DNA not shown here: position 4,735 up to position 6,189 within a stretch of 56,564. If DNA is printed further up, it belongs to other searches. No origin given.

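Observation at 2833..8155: Six translationally coupled genes: ABC ATPase, G3E GTPase, Fe-S domain protein, odd radical SAM, methyltransferase, B12-radical SAM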

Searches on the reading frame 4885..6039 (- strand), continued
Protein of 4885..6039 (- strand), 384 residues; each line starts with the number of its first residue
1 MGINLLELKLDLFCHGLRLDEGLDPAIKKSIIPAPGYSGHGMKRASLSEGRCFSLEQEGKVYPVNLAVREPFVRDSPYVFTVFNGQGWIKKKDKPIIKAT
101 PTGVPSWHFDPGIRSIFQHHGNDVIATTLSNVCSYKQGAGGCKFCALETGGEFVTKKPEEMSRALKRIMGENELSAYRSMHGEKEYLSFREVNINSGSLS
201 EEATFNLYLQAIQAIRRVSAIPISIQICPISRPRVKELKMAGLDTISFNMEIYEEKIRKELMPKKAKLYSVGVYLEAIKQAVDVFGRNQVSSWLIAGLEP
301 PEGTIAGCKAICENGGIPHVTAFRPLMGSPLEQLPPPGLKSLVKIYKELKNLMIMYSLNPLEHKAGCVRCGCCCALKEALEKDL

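Call 42: search_solved_structures(query=A1, max_evalue=0.01)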
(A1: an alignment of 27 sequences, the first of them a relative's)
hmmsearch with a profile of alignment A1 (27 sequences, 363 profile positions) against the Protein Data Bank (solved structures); distinct sequences matched with E-value up to 0.01: 2.
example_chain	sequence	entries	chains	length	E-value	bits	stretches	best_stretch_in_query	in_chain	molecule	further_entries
7pd1_A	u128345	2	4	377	2.4e-05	26.7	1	111-263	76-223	Thiazole biosynthesis protein ThiH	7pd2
4wcx_A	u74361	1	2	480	0.0014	20.9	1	124-264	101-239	Biotin and thiamin synthesis associated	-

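Call 71: search_protein_families(library=ncbifam, proteins=[L001:8541-9875:+, L001:10001-11137:+, L001:11131-11811:+, L001:11871-12815:+, L004:8913-9959:+], max_evalue=1e-10)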
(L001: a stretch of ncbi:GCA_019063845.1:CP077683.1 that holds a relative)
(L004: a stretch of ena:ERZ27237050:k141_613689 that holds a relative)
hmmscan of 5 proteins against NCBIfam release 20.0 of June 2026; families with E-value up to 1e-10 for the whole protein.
L001:8541-9875:+ (444 aa): 19 families
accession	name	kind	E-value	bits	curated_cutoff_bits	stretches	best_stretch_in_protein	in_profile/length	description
TIGR02026.1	BchE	equivalog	2.2e-54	185.1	481.35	1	40-437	21-423/497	magnesium-protoporphyrin IX monomethyl ester anaerobic oxidative cyclase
TIGR03471.1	HpnJ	equivalog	6.4e-50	170.4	577.6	1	83-437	70-425/472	hopanoid biosynthesis associated radical SAM protein HpnJ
NF050148.1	rSAM_ApyD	equivalog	9.2e-47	159.8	750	1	38-397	22-392/645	RiPP biosynthesis radical SAM protein ApyD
TIGR04072.2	rSAM_ladder_B12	equivalog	4e-45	154.3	360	1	32-409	8-383/443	lipid biosynthesis B12-binding/radical SAM protein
NF038361.1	rSAM_Sden_1168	equivalog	6.7e-45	153.7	575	1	40-405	84-480/560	Sden_1168 family B12-binding radical SAM P-methyltransferase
TIGR03975.1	rSAM_ocin_1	subfamily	8e-38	130.3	281.85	1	76-363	123-417/606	RiPP maturation radical SAM C-methyltransferase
TIGR04385.1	B12_rSAM_cofa1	equivalog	3.7e-37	128.6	450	1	41-375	20-363/438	B12 lower ligand biosynthesis radical SAM protein BzaD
TIGR04295.1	B12_rSAM_oligo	hypoth_equivalog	4.7e-31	107.9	400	1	41-424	25-409/422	TIGR04295 family B12-binding domain-containing radical SAM protein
TIGR04014.1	B12_SAM_MJ_0865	equivalog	3.6e-30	105.1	360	1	110-396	68-356/434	methyl-coenzyme M reductase glutamine C-methyltransferase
NF033070.1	rSAM_AprD4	equivalog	9.4e-30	103.9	500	1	174-405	164-397/456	AprD4 family radical SAM diol-dehydratase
TIGR04479.1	bcpD_PhpK_rSAM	subfamily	9.6e-30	103.4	600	1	43-375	74-408/504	PhpK family radical SAM P-methyltransferase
TIGR04367.1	HpnR_B12_rSAM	equivalog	5.5e-29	101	650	1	41-345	22-321/490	hopanoid C-3 methylase HpnR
TIGR04013.1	B12_SAM_MJ_1487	hypoth_equivalog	1.2e-25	90.2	251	1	78-251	39-194/382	TIGR04013 family B12-binding domain/radical SAM domain-containing protein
TIGR04190.1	B12_SAM_Ta0216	equivalog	3.7e-22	78.6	500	1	41-376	37-394/554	TIGR04190 family B12-binding domain/radical SAM domain protein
NF040542.1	rSAM_RCCLKC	equivalog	8e-22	78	450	1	41-348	13-322/423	arsinothricin biosynthesis radical SAM protein ArsL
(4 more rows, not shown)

L001:10001-11137:+ (378 aa): 2 families
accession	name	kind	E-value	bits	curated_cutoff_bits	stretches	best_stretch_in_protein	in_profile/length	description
TIGR04043.1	rSAM_MSMEG_0568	hypoth_equivalog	3.2e-59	200.7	303.7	1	19-365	2-349/354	MSMEG_0568 family radical SAM protein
NF045502.1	variant_rSAM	domain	7.2e-59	199.5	125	1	14-345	5-357/357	radical SAM protein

L001:11131-11811:+ (226 aa): 3 families
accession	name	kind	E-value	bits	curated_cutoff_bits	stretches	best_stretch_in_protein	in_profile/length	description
NF045649.1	2X_seleno_MduS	exception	3e-24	85.6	380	1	3-200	6-202/338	methyltransferase domain-containing selenoprotein MduS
NF045667.1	MTase_DVU1556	equivalog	6e-16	58.5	155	1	39-139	24-120/213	DVU_1556 family methyltransferase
NF043040.1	corrin_prot_MT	hypoth_equivalog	8.5e-11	41.7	180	0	39-138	43-147/216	corrinoid protein-associated methyltransferase CpaM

L001:11871-12815:+ (314 aa): 6 families
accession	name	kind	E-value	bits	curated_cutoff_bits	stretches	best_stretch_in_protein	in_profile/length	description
TIGR02912.1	sulfite_red_C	equivalog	5.8e-46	156.9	324.1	1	6-280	2-290/314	sulfite reductase subunit C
TIGR02066.1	dsrB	equivalog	2.2e-21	76.3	341.5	1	17-294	23-319/341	dissimilatory-type sulfite reductase subunit beta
TIGR02064.1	dsrA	equivalog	5.3e-21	74.9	392.85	1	21-285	78-365/402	dissimilatory-type sulfite reductase subunit alpha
TIGR02374.1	nitri_red_nirB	equivalog_domain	1.3e-19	70.2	578.35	1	26-156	561-690/794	nitrite reductase large subunit NirB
NF007125.0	PRK09566.1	equivalog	2.7e-19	69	594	1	6-159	303-455/513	ferredoxin--nitrite reductase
NF007126.0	PRK09567.1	equivalog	1.7e-15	56.2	523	1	15-160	365-509/595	NirA family protein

L004:8913-9959:+ (348 aa): 1 family
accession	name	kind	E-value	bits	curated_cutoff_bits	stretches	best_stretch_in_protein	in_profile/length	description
TIGR01728.1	SsuA_fam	subfamily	5.9e-26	91.3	163.5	1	224-344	10-128/290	aliphatic sulfonate ABC transporter substrate-binding protein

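Call 76: search_protein_families(library=pfam, proteins=[L011:3006-4196:+, L011:4276-5226:+, L011:5263-6297:+, L011:6301-6990:+, L011:6987-7649:+, L011:7650-9623:+, L011:9648-9959:+, L014:9671-9982:+, L015:11835-13493:+, L021:13258-13851:+], max_evalue=0.0001)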
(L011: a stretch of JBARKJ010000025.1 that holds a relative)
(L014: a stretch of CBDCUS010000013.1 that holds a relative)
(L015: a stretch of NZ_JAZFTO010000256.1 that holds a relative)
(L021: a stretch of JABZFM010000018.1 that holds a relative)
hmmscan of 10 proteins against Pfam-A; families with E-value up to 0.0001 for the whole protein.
L011:3006-4196:+ (396 aa): 1 family
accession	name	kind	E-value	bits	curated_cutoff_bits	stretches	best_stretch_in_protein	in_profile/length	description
PF02627.25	CMD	-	1.5e-06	28.5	23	1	283-353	1-72/84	Carboxymuconolactone decarboxylase family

L011:4276-5226:+ (316 aa): 1 family
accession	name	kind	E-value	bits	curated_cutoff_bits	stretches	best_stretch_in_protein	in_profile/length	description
PF02007.24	MtrH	-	6.3e-56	190.1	22.8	1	6-281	1-289/299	Tetrahydromethanopterin S-methyltransferase MtrH subunit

L011:5263-6297:+ (344 aa): 1 family
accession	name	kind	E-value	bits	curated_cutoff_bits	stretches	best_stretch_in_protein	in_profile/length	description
PF01208.23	URO-D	-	1e-69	235.7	23.9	1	7-342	1-346/346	Uroporphyrinogen decarboxylase (URO-D)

L011:6301-6990:+ (229 aa): 2 families
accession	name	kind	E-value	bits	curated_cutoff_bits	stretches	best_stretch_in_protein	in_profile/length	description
PF02310.24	B12-binding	-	1.4e-27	96.3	32.1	1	97-207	2-120/121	B12 binding domain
PF02607.22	B12-binding_2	-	7.4e-20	71.4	23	1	11-84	2-74/74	B12 binding domain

L011:6987-7649:+ (220 aa): 3 families
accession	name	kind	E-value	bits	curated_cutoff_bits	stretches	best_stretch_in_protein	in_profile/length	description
PF13484.11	Fer4_16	-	1.1e-08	36.1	30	1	149-210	2-66/66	4Fe-4S double cluster binding domain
PF12838.12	Fer4_7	-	2.1e-06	28.5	27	1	149-210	2-51/52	4Fe-4S dicluster domain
PF00037.32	Fer4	-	8.2e-06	25.9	21.1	0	146-165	5-24/24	4Fe-4S binding domain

L011:7650-9623:+ (657 aa): 4 families
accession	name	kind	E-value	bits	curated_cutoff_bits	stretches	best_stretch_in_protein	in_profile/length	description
PF14574.11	RACo_C_ter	-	6.9e-98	327.3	27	1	377-642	2-260/261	C-terminal domain of RACo the ASKHA domain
PF17651.6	Raco_middle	-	1.1e-49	168.6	26.8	1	208-369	1-158/163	RACo middle region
PF17650.6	RACo_linker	-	7.2e-23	80.7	26.2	1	119-202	2-82/86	RACo linker region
PF00111.32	Fer2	-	6.9e-11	42.4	21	1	10-95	5-76/77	2Fe-2S iron-sulfur cluster binding domain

L011:9648-9959:+ (103 aa): 1 family
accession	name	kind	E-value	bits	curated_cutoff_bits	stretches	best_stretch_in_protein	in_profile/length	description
PF22263.1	DUF6951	-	1.8e-25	89.7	27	1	2-101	1-101/101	Family of unknown function (DUF6951)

L014:9671-9982:+ (103 aa): 0 families

L015:11835-13493:+ (552 aa): 1 family
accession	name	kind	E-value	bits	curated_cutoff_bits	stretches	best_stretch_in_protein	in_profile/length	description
PF00118.29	Cpn60_TCP1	-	3.3e-38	132.1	34.3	1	22-521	1-489/490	TCP-1/cpn60 chaperonin family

L021:13258-13851:+ (197 aa): 1 family
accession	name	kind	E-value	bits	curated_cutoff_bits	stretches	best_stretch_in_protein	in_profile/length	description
PF00440.29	TetR_N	-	2.2e-14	53.4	24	1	12-56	1-45/47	Bacterial regulatory proteins, tetR family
